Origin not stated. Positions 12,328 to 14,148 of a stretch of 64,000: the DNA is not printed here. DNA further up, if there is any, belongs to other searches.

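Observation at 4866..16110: Three-gene block (lipase - TenA - ERGIC3) bracketed by 1.08-kb direct repeats at ~98% identity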

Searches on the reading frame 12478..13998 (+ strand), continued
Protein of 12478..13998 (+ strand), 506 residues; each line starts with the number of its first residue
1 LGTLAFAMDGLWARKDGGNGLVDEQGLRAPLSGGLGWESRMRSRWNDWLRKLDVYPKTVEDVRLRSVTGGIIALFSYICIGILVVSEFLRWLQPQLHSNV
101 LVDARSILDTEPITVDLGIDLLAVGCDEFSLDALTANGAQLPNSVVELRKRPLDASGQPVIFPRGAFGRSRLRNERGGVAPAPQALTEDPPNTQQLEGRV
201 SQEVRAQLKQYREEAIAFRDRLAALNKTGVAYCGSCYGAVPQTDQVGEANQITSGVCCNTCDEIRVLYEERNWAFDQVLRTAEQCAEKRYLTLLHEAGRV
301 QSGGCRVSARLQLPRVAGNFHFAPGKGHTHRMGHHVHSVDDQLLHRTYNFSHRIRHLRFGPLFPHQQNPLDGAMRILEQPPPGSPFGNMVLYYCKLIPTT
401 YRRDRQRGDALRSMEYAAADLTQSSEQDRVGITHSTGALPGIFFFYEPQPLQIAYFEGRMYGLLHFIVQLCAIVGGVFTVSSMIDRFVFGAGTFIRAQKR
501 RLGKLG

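Call 14: find_encoding_contigs(protein=P0002, flank=10000, max_places=3)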
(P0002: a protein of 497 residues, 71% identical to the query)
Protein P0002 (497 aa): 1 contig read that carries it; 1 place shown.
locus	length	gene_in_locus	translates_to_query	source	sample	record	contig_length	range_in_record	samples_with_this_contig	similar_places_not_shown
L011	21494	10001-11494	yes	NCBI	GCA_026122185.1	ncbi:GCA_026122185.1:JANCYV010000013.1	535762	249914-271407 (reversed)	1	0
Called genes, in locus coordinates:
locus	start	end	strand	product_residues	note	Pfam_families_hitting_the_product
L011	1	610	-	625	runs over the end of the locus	PF21337:Peptidase_M17_N_1, PF00883:Peptidase_M17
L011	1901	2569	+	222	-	PF00227:Proteasome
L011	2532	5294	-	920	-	PF00270:DEAD, PF00271:Helicase_C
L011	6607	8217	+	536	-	PF01764:Lipase_3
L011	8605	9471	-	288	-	PF03070:TENA_THI-4 (faint)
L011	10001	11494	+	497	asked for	PF13850:ERGIC_N, PF07970:COPIIcoated_ERV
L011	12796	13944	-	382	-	PF12353:eIF3g, PF00076:RRM_1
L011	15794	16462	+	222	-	-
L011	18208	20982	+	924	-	PF03638:TCR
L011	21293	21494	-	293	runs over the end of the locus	-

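Call 29: list_cluster_members(proteins=[P0001])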
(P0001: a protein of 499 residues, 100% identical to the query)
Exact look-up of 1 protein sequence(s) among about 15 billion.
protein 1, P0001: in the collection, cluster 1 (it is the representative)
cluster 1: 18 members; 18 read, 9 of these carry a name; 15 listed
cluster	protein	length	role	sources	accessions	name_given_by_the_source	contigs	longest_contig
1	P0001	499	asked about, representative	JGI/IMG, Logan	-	hypothetical protein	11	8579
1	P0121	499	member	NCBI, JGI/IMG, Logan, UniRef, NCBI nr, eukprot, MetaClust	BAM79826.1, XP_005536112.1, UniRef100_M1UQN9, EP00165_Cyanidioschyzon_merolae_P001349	hypothetical protein, conserved [Cyanidioschyzon merolae strain 10D] | hypothetical protein | Endoplasmic reticulum-Golgi intermediate compartment protein 3 n=1 Tax=Cyanidioschyzon ...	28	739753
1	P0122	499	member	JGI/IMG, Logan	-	hypothetical protein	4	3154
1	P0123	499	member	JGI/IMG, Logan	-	hypothetical protein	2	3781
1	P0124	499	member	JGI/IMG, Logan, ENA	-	hypothetical protein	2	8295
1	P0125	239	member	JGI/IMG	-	hypothetical protein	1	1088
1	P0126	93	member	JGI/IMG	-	hypothetical protein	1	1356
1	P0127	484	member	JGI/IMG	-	hypothetical protein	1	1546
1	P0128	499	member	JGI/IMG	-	hypothetical protein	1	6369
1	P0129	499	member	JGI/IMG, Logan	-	-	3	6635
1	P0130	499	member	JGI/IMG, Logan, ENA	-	-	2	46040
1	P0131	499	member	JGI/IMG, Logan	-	-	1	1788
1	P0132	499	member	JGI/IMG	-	-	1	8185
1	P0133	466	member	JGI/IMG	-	-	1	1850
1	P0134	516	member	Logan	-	-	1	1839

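Call 31: find_encoding_contigs(protein=P0121, flank=10000, max_places=10)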
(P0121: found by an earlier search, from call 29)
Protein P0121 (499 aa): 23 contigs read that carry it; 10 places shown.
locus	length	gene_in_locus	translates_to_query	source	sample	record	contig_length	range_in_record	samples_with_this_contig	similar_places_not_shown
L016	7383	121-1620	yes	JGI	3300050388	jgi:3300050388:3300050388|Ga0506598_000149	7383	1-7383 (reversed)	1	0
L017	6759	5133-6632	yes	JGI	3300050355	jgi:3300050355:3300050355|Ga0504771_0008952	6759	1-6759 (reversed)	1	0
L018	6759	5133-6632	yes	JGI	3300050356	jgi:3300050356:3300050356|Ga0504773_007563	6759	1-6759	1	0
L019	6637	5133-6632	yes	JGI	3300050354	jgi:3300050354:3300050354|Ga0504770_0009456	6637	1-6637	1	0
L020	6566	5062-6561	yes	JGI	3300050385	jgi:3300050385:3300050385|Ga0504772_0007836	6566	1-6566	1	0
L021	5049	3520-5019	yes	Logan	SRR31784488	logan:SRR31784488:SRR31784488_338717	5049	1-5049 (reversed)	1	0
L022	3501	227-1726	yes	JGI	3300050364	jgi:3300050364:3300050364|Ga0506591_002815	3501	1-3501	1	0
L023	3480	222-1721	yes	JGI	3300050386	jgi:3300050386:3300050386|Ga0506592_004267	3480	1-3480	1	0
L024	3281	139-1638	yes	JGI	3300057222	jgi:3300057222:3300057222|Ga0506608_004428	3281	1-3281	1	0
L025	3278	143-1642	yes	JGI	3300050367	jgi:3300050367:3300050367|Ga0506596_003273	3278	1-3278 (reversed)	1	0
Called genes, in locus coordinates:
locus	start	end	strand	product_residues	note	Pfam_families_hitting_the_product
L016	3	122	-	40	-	?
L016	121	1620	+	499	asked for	PF13850:ERGIC_N, PF07970:COPIIcoated_ERV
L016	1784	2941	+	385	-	PF00480:ROK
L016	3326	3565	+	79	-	-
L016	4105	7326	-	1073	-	PF01189:Methyltr_RsmB-F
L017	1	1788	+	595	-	?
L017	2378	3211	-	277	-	-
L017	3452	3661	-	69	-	-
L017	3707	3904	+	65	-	-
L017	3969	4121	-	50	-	-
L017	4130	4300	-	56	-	-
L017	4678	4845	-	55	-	-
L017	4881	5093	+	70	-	-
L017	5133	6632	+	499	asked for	PF13850:ERGIC_N, PF07970:COPIIcoated_ERV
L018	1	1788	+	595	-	?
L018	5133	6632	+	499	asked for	PF13850:ERGIC_N, PF07970:COPIIcoated_ERV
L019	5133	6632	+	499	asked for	PF13850:ERGIC_N, PF07970:COPIIcoated_ERV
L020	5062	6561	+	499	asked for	PF13850:ERGIC_N, PF07970:COPIIcoated_ERV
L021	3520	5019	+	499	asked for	PF13850:ERGIC_N, PF07970:COPIIcoated_ERV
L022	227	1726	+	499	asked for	PF13850:ERGIC_N, PF07970:COPIIcoated_ERV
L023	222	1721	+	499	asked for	PF13850:ERGIC_N, PF07970:COPIIcoated_ERV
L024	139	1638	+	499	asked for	PF13850:ERGIC_N, PF07970:COPIIcoated_ERV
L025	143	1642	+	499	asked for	PF13850:ERGIC_N, PF07970:COPIIcoated_ERV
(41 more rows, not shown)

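Call 41: find_encoding_contigs(protein=P0130, flank=10000, max_places=4)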
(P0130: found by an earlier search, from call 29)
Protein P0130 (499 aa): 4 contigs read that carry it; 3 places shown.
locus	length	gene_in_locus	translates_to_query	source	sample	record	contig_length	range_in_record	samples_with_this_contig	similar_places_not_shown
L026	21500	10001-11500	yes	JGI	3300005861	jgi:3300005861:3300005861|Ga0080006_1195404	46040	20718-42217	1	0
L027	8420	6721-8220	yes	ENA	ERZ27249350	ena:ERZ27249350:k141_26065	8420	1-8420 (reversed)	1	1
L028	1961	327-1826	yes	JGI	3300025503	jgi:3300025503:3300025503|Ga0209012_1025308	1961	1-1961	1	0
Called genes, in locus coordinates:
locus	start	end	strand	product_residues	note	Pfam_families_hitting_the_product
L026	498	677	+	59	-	-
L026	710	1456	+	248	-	-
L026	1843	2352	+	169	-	-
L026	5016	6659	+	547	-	PF01764:Lipase_3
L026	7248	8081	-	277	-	-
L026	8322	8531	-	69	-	-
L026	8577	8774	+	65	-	-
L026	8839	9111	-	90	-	-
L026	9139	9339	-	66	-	-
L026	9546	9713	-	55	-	-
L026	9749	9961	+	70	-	-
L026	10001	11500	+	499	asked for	PF13850:ERGIC_N, PF07970:COPIIcoated_ERV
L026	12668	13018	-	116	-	-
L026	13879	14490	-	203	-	-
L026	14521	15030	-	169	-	-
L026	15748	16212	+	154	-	-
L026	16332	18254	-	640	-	PF21337:Peptidase_M17_N_1, PF00883:Peptidase_M17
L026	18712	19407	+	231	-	-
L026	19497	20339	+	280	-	PF00227:Proteasome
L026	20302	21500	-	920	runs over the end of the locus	PF00270:DEAD, PF00271:Helicase_C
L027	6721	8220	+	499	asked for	PF13850:ERGIC_N, PF07970:COPIIcoated_ERV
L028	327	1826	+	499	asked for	PF13850:ERGIC_N, PF07970:COPIIcoated_ERV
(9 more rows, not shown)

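Call 43: find_homologous_proteins(query=L026:16332-18254:-, max_evalue=1e-100)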
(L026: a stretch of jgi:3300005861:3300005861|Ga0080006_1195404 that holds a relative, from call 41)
Query L026:16332-18254:- (640 aa): 116 proteins with E <= 1e-100 among 8000 candidates.
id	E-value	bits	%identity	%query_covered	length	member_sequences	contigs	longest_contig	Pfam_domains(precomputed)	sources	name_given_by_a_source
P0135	0.0e+0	1437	100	100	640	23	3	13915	PF00883.27,PF21337.4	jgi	jgi:leucyl aminopeptidase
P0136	2.8e-242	824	61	99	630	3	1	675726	PF00883.27,PF21337.4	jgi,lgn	jgi:leucyl aminopeptidase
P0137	2.3e-237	808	59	100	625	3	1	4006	PF00883.27,PF21337.4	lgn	-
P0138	7.6e-143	495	51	82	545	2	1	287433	PF00883.27,PF21337.4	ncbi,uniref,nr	ncbi:hypothetical protein CDCA_CDCA18G4583 [Cyanidium caldarium]|uniref:Cytosol aminopeptidase domai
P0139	2.1e-135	471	57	67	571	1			PF00883.27,PF21337.4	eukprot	eukprot:ctg_572.g258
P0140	1.1e-133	465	54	68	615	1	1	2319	PF00883.27,PF21337.4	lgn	-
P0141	3.1e-115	404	45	83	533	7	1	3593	PF00883.27,PF21337.4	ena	-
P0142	5.4e-112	393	44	59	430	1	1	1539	PF00883.27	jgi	jgi:leucyl aminopeptidase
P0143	1.6e-109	385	43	85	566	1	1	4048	PF00883.27,PF21337.4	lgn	-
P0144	6.9e-109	383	48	68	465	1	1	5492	PF00883.27,PF21337.4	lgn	-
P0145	4.0e-108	381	48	68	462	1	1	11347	PF00883.27,PF21337.4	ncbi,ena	-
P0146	1.0e-107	379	46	68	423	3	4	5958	PF00883.27,PF21337.4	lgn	-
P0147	1.1e-107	379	49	67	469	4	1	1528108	PF00883.27,PF21337.4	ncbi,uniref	ncbi:M17 family metallopeptidase [Pelagibius sp. 7325]|uniref:leucyl aminopeptidase family protein n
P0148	1.3e-107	379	48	68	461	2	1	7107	PF00883.27,PF21337.4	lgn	-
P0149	2.7e-107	378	48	68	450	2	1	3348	PF00883.27,PF21337.4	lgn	-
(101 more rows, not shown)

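Call 44: find_encoding_contigs(protein=P0135, flank=10000, max_places=10)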
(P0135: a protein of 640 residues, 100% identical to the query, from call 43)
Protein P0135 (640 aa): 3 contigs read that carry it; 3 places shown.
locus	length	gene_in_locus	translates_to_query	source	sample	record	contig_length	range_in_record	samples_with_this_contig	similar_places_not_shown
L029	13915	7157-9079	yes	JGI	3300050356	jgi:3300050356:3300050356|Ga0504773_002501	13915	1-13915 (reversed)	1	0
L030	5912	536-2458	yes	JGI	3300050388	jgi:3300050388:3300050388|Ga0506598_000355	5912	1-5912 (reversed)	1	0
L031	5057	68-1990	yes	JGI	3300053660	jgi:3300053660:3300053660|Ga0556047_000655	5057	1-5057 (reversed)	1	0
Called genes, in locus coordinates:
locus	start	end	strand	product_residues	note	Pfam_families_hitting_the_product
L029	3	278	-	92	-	?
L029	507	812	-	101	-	-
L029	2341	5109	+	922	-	PF00270:DEAD, PF00271:Helicase_C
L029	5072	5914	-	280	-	PF00227:Proteasome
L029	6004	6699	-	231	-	-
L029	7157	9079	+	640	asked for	PF21337:Peptidase_M17_N_1, PF00883:Peptidase_M17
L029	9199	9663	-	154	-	-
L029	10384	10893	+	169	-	-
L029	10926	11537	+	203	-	-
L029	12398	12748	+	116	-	-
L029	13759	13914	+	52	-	?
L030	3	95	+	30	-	?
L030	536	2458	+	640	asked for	PF21337:Peptidase_M17_N_1, PF00883:Peptidase_M17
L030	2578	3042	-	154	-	-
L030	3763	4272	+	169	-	-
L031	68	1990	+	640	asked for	PF21337:Peptidase_M17_N_1, PF00883:Peptidase_M17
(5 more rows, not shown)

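Call 45: find_encoding_contigs(protein=P0136, flank=10000, max_places=2)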
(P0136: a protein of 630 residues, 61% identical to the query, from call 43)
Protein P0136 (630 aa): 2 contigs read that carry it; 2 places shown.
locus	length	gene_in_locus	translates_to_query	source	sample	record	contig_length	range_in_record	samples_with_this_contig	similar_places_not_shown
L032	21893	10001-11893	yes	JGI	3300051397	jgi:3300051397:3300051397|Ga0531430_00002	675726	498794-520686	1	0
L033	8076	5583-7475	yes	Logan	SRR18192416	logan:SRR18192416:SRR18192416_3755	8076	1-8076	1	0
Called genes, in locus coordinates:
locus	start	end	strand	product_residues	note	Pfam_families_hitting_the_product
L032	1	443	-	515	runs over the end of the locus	PF13850:ERGIC_N, PF07970:COPIIcoated_ERV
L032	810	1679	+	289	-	PF03070:TENA_THI-4 (faint)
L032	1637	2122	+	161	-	-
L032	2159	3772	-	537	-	PF01764:Lipase_3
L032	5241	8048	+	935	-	PF00270:DEAD, PF00271:Helicase_C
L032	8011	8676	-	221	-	PF00227:Proteasome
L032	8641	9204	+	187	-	-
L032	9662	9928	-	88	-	-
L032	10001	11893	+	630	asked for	PF21337:Peptidase_M17_N_1, PF00883:Peptidase_M17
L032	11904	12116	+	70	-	-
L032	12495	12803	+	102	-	-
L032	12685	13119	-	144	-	-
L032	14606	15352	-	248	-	-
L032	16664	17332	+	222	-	-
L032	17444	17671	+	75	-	-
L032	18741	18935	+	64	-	-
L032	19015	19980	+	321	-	-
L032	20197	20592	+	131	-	-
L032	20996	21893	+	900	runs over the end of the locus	PF01138:RNase_PH, PF03725:RNase_PH_C, PF03726:PNPase, PF01138:RNase_PH, PF00013:KH_1 (faint), PF00575:S1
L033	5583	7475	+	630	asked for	PF21337:Peptidase_M17_N_1, PF00883:Peptidase_M17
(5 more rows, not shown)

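Call 75: search_protein_families(library=pfam, proteins=[L001:4005-4616:-, L001:4649-5158:-, L026:710-1456:+], max_evalue=0.1)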
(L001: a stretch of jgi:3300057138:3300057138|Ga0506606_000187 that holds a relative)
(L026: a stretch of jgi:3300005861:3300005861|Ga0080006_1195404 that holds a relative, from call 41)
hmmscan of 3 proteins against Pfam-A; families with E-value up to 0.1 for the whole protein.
L001:4005-4616:- (203 aa): 0 families

L001:4649-5158:- (169 aa): 0 families

L026:710-1456:+ (248 aa): 1 family
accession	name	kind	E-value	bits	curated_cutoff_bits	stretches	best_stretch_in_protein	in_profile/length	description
PF00254.34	FKBP_C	-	0.009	16.8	21.1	1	159-228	38-93/94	FKBP-type peptidyl-prolyl cis-trans isomerase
